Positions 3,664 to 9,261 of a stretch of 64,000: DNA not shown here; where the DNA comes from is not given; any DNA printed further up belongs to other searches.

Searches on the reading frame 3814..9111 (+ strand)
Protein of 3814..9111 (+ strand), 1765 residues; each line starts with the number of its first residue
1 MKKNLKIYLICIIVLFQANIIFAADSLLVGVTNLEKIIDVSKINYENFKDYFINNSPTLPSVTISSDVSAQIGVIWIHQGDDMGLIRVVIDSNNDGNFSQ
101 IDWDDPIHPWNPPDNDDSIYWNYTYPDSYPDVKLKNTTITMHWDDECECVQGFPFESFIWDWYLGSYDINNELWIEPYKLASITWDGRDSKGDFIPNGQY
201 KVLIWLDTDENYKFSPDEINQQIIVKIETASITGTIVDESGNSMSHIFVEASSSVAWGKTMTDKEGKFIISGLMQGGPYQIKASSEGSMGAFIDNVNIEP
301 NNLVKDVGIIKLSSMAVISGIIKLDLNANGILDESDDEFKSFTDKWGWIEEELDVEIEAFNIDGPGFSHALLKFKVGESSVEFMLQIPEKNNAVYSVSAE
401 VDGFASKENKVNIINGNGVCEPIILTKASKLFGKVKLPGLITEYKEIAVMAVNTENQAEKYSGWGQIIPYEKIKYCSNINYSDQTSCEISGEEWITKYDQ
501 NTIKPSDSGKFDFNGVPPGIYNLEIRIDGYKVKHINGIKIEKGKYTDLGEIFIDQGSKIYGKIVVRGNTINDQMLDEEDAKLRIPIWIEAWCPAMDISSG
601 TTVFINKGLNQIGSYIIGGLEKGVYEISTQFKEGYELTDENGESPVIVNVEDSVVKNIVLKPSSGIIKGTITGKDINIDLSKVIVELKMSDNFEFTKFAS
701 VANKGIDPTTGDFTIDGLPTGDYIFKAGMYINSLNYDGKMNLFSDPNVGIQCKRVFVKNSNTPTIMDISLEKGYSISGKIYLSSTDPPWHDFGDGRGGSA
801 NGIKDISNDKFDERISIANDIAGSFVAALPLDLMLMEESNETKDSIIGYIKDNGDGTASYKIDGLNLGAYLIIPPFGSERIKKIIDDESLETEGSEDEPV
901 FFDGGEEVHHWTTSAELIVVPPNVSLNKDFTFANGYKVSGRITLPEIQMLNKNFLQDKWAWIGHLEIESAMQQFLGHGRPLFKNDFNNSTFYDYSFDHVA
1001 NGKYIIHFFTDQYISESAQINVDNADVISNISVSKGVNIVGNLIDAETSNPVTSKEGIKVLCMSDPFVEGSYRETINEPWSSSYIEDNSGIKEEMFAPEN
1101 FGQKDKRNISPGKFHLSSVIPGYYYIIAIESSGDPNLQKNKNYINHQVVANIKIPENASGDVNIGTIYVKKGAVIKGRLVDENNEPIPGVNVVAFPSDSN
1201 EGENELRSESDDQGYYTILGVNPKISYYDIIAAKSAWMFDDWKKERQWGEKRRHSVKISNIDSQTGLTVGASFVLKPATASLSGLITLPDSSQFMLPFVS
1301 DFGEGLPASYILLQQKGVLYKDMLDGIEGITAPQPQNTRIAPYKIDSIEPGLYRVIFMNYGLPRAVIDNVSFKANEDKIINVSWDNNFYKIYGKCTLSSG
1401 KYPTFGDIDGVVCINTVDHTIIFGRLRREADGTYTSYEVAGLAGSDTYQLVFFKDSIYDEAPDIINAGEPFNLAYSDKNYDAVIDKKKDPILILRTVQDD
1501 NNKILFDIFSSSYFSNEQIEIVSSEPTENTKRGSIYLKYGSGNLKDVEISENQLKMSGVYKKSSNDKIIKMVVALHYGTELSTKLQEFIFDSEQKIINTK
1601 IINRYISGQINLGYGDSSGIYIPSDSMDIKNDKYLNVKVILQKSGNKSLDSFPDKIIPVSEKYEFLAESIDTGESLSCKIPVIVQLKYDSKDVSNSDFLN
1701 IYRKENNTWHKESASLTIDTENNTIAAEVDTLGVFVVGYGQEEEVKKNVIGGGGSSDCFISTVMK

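Call 39: search_protein_families(library=pfam, proteins=[window:3814-9111:+])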
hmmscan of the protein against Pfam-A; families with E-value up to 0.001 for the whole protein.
window:3814-9111:+ (1765 aa): 8 families
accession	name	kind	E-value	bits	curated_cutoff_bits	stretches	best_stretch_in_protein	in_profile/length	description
PF13620.12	CarboxypepD_reg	-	1.2e-29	102.9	32.3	3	231-301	1-72/82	Carboxypeptidase regulatory-like domain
PF17210.9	SdrD_B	-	3.3e-07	30.9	29.7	0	993-1036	49-92/112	SdrD B-like domain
PF13715.12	CarbopepD_reg_2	-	4.9e-07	30.1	32.2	0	232-287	1-54/88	CarboxypepD_reg-like domain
PF22902.2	NOMO1-like_9th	-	3e-05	24.1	27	0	254-287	26-59/75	BOS complex subunit NOMO1-like, beta sandwich domain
PF14686.12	fn3_3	-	3.8e-05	23.8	24.4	0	503-547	29-74/75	Polysaccharide lyase family 4, domain II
PF09430.16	EMC7_beta-sandw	-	0.0003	21.4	26.6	0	502-533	22-53/122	ER membrane protein complex subunit 7, beta-sandwich domain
PF25020.1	TTR_TEN1-4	-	0.0005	20.4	27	0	1172-1194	6-28/86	Teneurin TTR-like domain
PF02369.22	Big_1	-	0.00051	20.5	34.9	0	1175-1219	21-65/93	Bacterial Ig-like domain (group 1)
